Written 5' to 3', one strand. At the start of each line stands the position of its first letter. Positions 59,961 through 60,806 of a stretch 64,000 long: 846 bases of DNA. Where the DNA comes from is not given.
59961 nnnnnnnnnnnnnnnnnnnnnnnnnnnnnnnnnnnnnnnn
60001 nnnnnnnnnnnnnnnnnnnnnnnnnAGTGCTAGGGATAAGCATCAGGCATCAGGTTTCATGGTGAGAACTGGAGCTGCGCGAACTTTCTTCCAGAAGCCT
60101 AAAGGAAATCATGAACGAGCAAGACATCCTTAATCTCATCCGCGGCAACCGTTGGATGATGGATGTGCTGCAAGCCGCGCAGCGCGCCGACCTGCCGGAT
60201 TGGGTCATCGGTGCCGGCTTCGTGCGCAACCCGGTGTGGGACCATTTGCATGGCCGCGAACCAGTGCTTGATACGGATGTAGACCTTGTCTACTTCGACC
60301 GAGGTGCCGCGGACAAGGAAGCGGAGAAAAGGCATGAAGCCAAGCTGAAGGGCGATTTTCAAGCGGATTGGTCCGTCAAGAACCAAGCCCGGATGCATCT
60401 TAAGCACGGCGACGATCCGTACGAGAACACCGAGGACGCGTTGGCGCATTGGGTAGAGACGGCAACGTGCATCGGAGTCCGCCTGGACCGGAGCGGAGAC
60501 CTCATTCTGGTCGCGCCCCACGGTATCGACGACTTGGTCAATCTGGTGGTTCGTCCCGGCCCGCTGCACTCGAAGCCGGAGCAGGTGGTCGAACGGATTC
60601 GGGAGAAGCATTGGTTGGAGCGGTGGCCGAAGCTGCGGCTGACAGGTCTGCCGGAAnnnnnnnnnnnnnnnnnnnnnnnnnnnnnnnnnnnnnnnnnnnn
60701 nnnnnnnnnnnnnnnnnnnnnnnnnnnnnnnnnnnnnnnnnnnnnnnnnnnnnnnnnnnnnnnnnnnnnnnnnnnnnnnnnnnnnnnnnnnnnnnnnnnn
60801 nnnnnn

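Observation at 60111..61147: Translationally coupled minimal nucleotidyltransferase + 2H phosphoesterase pair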

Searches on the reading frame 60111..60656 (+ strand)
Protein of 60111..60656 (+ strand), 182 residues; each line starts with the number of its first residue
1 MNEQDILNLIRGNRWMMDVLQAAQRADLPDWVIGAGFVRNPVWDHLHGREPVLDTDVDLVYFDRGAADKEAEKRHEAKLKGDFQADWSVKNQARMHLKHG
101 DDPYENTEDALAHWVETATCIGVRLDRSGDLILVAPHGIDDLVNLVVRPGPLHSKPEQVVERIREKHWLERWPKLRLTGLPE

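Call 3: search_protein_families(library=pfam, proteins=[window:60111-60656:+], max_evalue=0.01)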
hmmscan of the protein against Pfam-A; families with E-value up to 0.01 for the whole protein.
window:60111-60656:+ (182 aa): 1 family
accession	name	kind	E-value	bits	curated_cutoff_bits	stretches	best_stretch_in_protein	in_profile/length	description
PF06042.17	NTP_transf_6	-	1e-56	191.6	25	1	22-176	2-158/159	Nucleotidyltransferase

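Call 4: search_protein_families(library=ncbifam, proteins=[window:60111-60656:+], max_evalue=0.01)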
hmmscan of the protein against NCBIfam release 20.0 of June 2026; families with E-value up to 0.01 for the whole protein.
window:60111-60656:+ (182 aa): 0 families

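Call 7: search_solved_structures(query=window:60111-60656:+, max_evalue=1, show_alignments=2)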
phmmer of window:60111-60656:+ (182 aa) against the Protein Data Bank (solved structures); distinct sequences matched with E-value up to 1: 1.
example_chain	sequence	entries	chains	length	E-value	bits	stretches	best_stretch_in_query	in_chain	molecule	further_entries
2la3_A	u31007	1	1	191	2e-25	93.2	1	2-175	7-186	Uncharacterized protein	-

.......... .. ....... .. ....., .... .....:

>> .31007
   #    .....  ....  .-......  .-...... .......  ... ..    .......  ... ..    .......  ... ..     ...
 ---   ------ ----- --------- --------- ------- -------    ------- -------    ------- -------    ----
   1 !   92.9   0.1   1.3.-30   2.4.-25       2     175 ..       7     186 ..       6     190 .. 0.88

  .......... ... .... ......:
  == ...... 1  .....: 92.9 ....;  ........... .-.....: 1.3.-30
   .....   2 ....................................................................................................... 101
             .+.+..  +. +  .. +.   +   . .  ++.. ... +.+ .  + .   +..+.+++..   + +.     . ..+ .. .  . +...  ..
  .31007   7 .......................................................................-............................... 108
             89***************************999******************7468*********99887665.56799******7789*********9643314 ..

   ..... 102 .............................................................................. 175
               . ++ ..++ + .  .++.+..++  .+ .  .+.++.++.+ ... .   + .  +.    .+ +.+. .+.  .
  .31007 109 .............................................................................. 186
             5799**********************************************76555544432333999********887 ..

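Call 9: find_homologous_proteins(query=window:60111-60656:+)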
Query window:60111-60656:+ (182 aa): 1953 proteins with E <= 0.001 among 2090 candidates; the best 120 are listed.
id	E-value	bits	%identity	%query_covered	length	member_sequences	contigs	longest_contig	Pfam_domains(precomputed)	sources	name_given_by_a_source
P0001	8.9e-103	360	100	86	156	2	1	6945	PF06042.18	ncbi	ncbi:MAG TPA: nucleotidyltransferase family protein, partial [Patescibacteria group bacterium]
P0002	1.3e-83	298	71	99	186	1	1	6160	PF06042.18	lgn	-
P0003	4.7e-83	296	71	100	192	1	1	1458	PF06042.18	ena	-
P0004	1.0e-70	256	61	99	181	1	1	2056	PF06042.18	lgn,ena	-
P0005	1.0e-65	239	63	91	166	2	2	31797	PF06042.18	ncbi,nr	ncbi:MAG: nucleotidyltransferase family protein [bacterium]|nr:nucleotidyltransferase family protein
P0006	1.7e-65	239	60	98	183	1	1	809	PF06042.18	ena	-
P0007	1.0e-64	236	57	99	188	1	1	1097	PF06042.18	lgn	-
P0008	2.8e-64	235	56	97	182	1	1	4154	PF06042.18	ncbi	-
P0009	1.0e-61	226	56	98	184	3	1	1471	PF06042.18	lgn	-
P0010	1.5e-60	223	58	96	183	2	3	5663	PF06042.18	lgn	-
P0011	7.1e-60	220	55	98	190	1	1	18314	PF06042.18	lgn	-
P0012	1.0e-59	220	57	91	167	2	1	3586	PF06042.18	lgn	-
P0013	2.4e-59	219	58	97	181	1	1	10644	PF06042.18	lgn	-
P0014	2.7e-59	218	57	98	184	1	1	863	PF06042.18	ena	-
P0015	9.5e-59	217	57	98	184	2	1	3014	PF06042.18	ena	-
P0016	2.5e-58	215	55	98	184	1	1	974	PF06042.18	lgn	-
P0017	6.8e-58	214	53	97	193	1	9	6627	PF06042.18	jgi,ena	-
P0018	1.6e-57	213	54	97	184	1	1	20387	PF06042.18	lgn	-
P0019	2.1e-57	212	55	97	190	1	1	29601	PF06042.18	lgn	-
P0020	3.6e-57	212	55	96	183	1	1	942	PF06042.18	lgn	-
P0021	3.7e-57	212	55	99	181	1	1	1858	PF06042.18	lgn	-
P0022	3.8e-57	211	56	89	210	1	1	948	PF06042.18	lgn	-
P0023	4.7e-57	211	54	97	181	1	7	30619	PF06042.18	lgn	-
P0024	7.3e-57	211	56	97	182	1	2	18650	PF06042.18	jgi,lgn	-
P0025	7.8e-57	210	57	97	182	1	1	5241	PF06042.18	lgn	-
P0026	1.0e-56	210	53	97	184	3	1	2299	PF06042.18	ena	-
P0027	1.3e-56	210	54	97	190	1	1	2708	PF06042.18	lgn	-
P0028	2.1e-56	209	56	98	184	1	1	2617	PF06042.18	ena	-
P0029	2.1e-56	209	55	98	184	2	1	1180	PF06042.18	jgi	-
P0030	3.6e-56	208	55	97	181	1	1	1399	PF06042.18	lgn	-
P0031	4.4e-56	208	55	88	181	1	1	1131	PF06042.18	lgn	-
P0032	5.9e-56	208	54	98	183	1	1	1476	PF06042.18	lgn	-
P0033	9.8e-56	207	52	98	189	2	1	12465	PF06042.18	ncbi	-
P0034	1.0e-55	207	55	98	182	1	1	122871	PF06042.18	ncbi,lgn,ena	-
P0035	1.5e-55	206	55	97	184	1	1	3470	PF06042.18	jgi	-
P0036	1.5e-55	206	53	98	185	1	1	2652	PF06042.18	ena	-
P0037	1.6e-55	206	53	98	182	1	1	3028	PF06042.18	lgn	-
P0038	1.6e-55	206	55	98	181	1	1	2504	PF06042.18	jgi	jgi:hypothetical protein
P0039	1.7e-55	206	54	97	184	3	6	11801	PF06042.18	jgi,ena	-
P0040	2.3e-55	206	52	97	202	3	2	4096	PF06042.18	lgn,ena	-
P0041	2.7e-55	205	52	98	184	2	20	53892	PF06042.18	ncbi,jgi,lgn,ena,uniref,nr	ncbi:hypothetical protein A2W54_02675 [Candidatus Giovannonibacteria bacterium RIFCSPHIGHO2_02_43_13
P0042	2.8e-55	205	53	97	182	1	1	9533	PF06042.18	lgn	-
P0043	2.9e-55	205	53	97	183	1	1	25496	PF06042.18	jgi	-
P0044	3.1e-55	205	54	97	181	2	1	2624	PF06042.18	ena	-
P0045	3.5e-55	205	55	97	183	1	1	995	PF06042.18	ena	-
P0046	3.8e-55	205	55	96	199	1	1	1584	PF06042.18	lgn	-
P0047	4.0e-55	205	51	97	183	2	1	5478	PF06042.18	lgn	-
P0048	4.7e-55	205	50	98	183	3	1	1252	PF06042.18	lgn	-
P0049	5.0e-55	205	53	97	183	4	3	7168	PF06042.18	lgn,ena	-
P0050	5.4e-55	204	52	98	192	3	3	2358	PF06042.18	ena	-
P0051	5.5e-55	204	50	98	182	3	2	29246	PF06042.18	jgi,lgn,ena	-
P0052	5.6e-55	204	52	97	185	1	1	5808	PF06042.18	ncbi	-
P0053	5.7e-55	204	53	97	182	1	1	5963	PF06042.18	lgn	-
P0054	6.3e-55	204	55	97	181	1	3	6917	PF06042.18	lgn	-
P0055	7.0e-55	204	54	98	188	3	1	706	PF06042.18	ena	-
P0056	7.1e-55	204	53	97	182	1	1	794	PF06042.18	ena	-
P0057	7.4e-55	204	54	97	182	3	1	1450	PF06042.18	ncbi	-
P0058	7.5e-55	204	53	98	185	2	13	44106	PF06042.18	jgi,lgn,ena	-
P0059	9.5e-55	204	53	97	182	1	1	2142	PF06042.18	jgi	jgi:hypothetical protein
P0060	1.1e-54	203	54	98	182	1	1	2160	PF06042.18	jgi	jgi:uncharacterized protein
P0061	1.1e-54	203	51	98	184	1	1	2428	PF06042.18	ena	-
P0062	1.2e-54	203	54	97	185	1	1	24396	PF06042.18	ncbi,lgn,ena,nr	ncbi:MAG: hypothetical protein COB93_05010 [Sneathiella sp.]|nr:MAG: hypothetical protein COB93_0501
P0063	1.4e-54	203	51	99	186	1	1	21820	PF06042.18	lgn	-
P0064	1.7e-54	203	53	98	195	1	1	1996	PF06042.18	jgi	jgi:hypothetical protein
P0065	1.8e-54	203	52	97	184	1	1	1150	PF06042.18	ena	-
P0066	2.1e-54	202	49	97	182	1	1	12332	PF06042.18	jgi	jgi:hypothetical protein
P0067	2.2e-54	202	51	98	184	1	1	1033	PF06042.18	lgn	-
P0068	2.2e-54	202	54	97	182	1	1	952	PF06042.18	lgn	-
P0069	2.6e-54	202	53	97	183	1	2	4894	PF06042.18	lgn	-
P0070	2.8e-54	202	54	96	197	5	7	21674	PF06042.18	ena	-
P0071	3.2e-54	202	51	97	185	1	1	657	PF06042.18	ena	-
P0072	3.3e-54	202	54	97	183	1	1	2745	PF06042.18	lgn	-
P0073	3.7e-54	202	52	98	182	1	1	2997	PF06042.18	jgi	jgi:uncharacterized protein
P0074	4.0e-54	202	49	98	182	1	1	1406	PF06042.18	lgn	-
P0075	4.3e-54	202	48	98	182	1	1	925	PF06042.18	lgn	-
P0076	4.6e-54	201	51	98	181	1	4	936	PF06042.18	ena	-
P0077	4.9e-54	201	52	97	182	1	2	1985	PF06042.18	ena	-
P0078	5.0e-54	201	52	97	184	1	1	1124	PF06042.18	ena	-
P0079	5.1e-54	201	53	97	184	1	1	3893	PF06042.18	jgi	jgi:hypothetical protein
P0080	5.9e-54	201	52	98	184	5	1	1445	PF06042.18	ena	-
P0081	6.1e-54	201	53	98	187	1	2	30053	PF06042.18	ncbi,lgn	-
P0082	6.5e-54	201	51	98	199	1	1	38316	PF06042.18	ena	-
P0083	6.7e-54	201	48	98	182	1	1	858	PF06042.18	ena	-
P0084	6.8e-54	201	52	97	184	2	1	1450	PF06042.18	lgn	-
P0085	6.9e-54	201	55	96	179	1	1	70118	PF06042.18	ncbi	-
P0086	7.0e-54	201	50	97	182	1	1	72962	PF06042.18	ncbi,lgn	-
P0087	7.1e-54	201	54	96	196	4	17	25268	PF06042.18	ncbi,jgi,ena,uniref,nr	ncbi:MAG: hypothetical protein UW30_C0009G0002 [Candidatus Giovannonibacteria bacterium GW2011_GWA2_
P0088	7.2e-54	201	52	98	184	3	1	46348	PF06042.18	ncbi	-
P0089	7.4e-54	201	49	97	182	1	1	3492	PF06042.18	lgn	-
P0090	8.1e-54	201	53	97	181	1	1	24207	PF06042.18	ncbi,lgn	-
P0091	9.2e-54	200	50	97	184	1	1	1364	PF06042.18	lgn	-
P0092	1.0e-53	200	53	97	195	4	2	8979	PF06042.18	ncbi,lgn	-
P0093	1.1e-53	200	52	97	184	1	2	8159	PF06042.18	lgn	-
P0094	1.4e-53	200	52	97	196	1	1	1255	PF06042.18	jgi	jgi:hypothetical protein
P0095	1.4e-53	200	51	98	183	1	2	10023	PF06042.18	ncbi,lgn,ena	-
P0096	1.6e-53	200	52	97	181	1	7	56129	PF06042.18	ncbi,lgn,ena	-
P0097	1.6e-53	200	52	97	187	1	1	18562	PF06042.18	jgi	jgi:hypothetical protein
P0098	1.7e-53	200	53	97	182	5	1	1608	PF06042.18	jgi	jgi:uncharacterized protein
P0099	1.7e-53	200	52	97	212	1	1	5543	PF06042.18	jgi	jgi:uncharacterized protein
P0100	1.8e-53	200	52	98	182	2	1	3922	PF06042.18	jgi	jgi:hypothetical protein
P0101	1.9e-53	199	53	98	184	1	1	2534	PF06042.18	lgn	-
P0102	2.1e-53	199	54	98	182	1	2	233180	PF06042.18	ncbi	-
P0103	2.4e-53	199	53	96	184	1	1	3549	PF06042.18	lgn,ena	-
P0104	2.6e-53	199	53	97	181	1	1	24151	PF06042.18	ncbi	-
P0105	2.6e-53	199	53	98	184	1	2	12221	PF06042.18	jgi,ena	-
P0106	2.9e-53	199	56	96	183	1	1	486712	PF06042.18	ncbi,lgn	-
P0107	2.9e-53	199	53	98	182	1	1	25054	PF06042.18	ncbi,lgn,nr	ncbi:MAG: nucleotidyltransferase family protein [Patescibacteria group bacterium]|nr:nucleotidyltran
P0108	3.0e-53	199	53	97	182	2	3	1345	PF06042.18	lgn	-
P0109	4.1e-53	198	52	98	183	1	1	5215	PF06042.18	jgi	jgi:uncharacterized protein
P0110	4.2e-53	198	48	97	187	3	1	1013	PF06042.18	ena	-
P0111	5.2e-53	198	46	98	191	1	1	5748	PF06042.18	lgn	-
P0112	5.8e-53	198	52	97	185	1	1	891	PF06042.18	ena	-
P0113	6.4e-53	198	52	98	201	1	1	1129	PF06042.18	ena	-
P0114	6.7e-53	198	53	98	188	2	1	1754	PF06042.18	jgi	jgi:uncharacterized protein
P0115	7.3e-53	197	51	97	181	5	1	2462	PF06042.18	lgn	-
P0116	7.7e-53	197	48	97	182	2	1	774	PF06042.18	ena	-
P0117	8.1e-53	197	53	97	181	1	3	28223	PF06042.18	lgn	-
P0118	8.1e-53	197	52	97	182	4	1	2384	PF06042.18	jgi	jgi:uncharacterized protein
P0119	8.2e-53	197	54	96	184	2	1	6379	PF06042.18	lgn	-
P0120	8.5e-53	197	52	98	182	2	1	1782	PF06042.18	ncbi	-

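Call 13: find_encoding_contigs(protein=P0002, flank=5000, max_places=3)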
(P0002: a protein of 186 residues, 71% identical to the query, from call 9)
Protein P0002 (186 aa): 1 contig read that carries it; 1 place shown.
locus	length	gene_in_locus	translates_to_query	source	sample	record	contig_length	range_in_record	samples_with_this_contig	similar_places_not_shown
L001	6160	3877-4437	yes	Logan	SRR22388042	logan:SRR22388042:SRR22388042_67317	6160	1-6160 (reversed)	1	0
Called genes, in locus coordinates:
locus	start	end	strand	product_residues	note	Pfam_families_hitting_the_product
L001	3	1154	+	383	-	?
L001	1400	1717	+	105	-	-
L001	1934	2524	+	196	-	PF00800:PDT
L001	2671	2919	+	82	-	PF01402:RHH_1 (weak)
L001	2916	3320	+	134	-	PF13470:PIN_3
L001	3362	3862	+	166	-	PF01327:Pep_deformylase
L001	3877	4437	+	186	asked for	PF06042:NTP_transf_6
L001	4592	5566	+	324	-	PF01820:Dala_Dala_lig_N, PF02222:ATP-grasp, PF07478:Dala_Dala_lig_C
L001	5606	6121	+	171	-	-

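Call 15: find_encoding_contigs(protein=P0005, flank=5000, max_places=3)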
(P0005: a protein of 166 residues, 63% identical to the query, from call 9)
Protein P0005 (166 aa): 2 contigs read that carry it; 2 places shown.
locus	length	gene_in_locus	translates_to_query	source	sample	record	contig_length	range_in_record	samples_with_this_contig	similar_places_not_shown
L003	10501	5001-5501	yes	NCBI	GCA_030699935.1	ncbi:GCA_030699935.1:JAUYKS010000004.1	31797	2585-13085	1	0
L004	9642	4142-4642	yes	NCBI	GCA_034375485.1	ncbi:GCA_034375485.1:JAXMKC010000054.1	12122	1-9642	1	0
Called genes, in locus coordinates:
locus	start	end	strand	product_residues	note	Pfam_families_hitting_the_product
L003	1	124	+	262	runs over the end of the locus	PF00149:Metallophos (weak), PF13277:YmdB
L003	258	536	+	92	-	PF00216:Bac_DNA_binding, PF18291:HU-HIG (weak)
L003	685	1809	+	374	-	-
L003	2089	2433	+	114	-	-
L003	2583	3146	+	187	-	PF01202:SKI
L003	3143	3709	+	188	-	PF00800:PDT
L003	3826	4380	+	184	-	PF06821:Ser_hydrolase, PF12697:Abhydrolase_6 (weak)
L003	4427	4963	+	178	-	PF01928:CYTH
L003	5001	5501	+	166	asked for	PF06042:NTP_transf_6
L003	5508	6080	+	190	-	-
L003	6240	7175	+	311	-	PF00005:ABC_tran, PF13304:AAA_21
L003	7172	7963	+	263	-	PF12679:ABC2_membrane_2, PF10920:DUF2705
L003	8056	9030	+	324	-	PF01820:Dala_Dala_lig_N, PF02222:ATP-grasp, PF07478:Dala_Dala_lig_C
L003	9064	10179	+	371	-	PF01427:Peptidase_M15 (faint)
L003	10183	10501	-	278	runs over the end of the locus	PF09992:NAGPA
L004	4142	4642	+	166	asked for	PF06042:NTP_transf_6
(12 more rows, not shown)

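Call 21: find_related_loci(query=A1, collection=genome_contigs, flank=4000)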
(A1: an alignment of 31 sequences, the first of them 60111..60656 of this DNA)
Query A1 (182 aa) in genome_contigs; peptide patterns used: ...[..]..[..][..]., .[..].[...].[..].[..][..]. (x = any residue, [..] = any of these).
599 stretches matched a pattern (row limit reached: there are more); 596 encode a relative of the query (tblastn E <= 1e-3); the best 80 are kept; 80 distinct loci.
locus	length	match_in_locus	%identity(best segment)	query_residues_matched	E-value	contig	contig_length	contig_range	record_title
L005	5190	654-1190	55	1-177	3e-58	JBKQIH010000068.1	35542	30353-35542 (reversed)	MAG: Rhodomicrobium sp. isolate BAr1A1B1C__bin_68 BAr1A1B1C_000000069310, whole genome shotgun sequence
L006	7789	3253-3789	50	1-177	2e-57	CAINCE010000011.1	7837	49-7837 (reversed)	uncultured bacterium isolate KR5_bin-306 genome assembly, contig: bin-306:11/77, whole genome shotgun sequence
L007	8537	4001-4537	54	1-175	3e-57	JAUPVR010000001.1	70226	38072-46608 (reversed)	MAG: Patescibacteria group bacterium isolate erpe_2018_sw_33hr_WHONDRS-SW48-000096_A_bin.20 scaffold_20, whole genome sh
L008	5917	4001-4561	50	1-176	9e-57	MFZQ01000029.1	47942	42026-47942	MAG: Candidatus Roizmanbacteria bacterium RIFCSPHIGHO2_02_FULL_40_13b rifcsphigho2_02_scaffold_731, whole genome shotgun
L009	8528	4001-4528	56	1-175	4e-56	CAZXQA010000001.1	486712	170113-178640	MAG TPA_asm: uncultured Candidatus Saccharibacteria bacterium isolate SRP292972_co1_93 genome assembly, contig: NODE_24_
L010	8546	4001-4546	50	1-177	5e-56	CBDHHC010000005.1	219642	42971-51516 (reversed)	MAG: Methyloligellaceae bacterium isolate 6e79dc5b-b747-4b3e-a7fd-7c60e5cccdde genome assembly, contig: contig_5, whole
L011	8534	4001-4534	53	1-177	3e-55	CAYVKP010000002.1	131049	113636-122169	MAG TPA_asm: uncultured Gammaproteobacteria bacterium isolate SRP200132_co1_547 genome assembly, contig: NODE_116_length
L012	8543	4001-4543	50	1-177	1e-53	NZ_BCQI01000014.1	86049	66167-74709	Alicyclobacillus acidiphilus NBRC 100859, whole genome shotgun sequence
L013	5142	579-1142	49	1-178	3e-53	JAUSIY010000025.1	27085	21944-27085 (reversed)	MAG: bacterium isolate E14_metabat.bin.279 E14_k141_1016386, whole genome shotgun sequence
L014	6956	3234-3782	51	2-180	8e-53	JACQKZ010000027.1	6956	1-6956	MAG: Nanobdellati archaeon isolate NC_groundwater_1190_Ag_S-0.1um_44_133 S_p1_S3_coassembly_k141_2163522, whole genome s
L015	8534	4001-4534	51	1-177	6e-53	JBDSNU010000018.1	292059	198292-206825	MAG: Candidatus Paceibacterota bacterium isolate cluster1_bin.423 k127_13336265, whole genome shotgun sequence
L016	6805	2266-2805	52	2-178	1e-52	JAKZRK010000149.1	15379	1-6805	MAG: Alphaproteobacteria bacterium isolate Langseth_MAG_00005 Langseth_MAG_00005_000000000149, whole genome shotgun sequ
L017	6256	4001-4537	51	1-177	7e-52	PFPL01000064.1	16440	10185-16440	MAG: Candidatus Magasanikbacteria bacterium CG_4_10_14_0_2_um_filter_33_14 CG_4_10_14_0.2_scaffold_1644_c, whole genome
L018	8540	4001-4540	50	1-178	6e-52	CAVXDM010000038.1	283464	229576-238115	MAG: uncultured Alphaproteobacteria bacterium isolate MFD04428.bin.2.7 genome assembly, contig: contig_35420, whole geno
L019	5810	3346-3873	50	2-174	2e-51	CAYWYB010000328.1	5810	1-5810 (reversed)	MAG TPA_asm: uncultured Rhodospirillaceae bacterium isolate SRP167671_co2_53 genome assembly, contig: NODE_15975_length_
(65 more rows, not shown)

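Call 31: predict_structure(alignment_id=A1)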
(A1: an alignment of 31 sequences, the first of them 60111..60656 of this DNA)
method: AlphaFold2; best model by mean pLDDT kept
length: 182 residues; sequences in the alignment: 31
mean_pLDDT: 95.2   pTM: 0.89
mean pLDDT of the five models: 95.2, 95.0, 94.5, 94.2, 93.0
residues with pLDDT >= 90: 163; 70-90: 19; 50-70: 0; < 50: 0
segments of 3 or more residues with pLDDT < 50: none
pLDDT, mean of each block of 10 residues (from residue 1): 98 97 97 95 97 90 94 96 96 93 96 96 97 98 97 90 95 96 75
secondary structure, 60 per line:
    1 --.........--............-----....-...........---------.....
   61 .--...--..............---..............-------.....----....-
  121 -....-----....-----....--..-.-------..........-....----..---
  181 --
elements in order: H3-11 H14-25 E31-34 H36-46 E56-61 H69-82 E86-91 H92-99 H107-111 E122-125 E131-134 H140-143 H157-166 H168-171

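Call 32: search_protein_families(library=pfam, alignment_id=A2, max_evalue=0.001)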
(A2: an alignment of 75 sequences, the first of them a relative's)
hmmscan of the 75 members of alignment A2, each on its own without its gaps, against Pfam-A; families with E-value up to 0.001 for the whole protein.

A. member 1, L006:3795-4352:+ (186 aa): 0 families

B. families by the number of members that match (of 75 scanned): 86 families (the first 25 are shown)
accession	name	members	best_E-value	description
PF00583.31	Acetyltransf_1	7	3.9e-24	Acetyltransferase (GNAT) family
PF13302.13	Acetyltransf_3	5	2.1e-26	Acetyltransferase (GNAT) domain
PF13508.13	Acetyltransf_7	5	3.3e-20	Acetyltransferase (GNAT) domain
PF13420.13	Acetyltransf_4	5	1.5e-12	Acetyltransferase (GNAT) domain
PF13523.12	Acetyltransf_8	5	1.3e-06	Acetyltransferase (GNAT) domain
PF00712.24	DNA_pol3_beta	3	2.8e-36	DNA polymerase III beta subunit, N-terminal domain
PF02767.21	DNA_pol3_beta_2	3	1.1e-32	DNA polymerase III beta subunit, central domain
PF02768.20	DNA_pol3_beta_3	3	6.6e-20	DNA polymerase III beta subunit, C-terminal domain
PF13673.13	Acetyltransf_10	3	5.3e-19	Acetyltransferase (GNAT) domain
PF13669.12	Glyoxalase_4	3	2.1e-09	Glyoxalase/Bleomycin resistance protein/Dioxygenase superfamily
PF00903.31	Glyoxalase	3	6.2e-09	Glyoxalase/Bleomycin resistance protein/Dioxygenase superfamily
PF08445.16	FR47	3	1.7e-06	FR47-like protein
PF00300.27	His_Phos_1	2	2.8e-48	Histidine phosphatase superfamily (branch 1)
PF00144.29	Beta-lactamase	2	1.2e-45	Beta-lactamase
PF02698.23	DUF218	2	2.3e-28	DUF218 domain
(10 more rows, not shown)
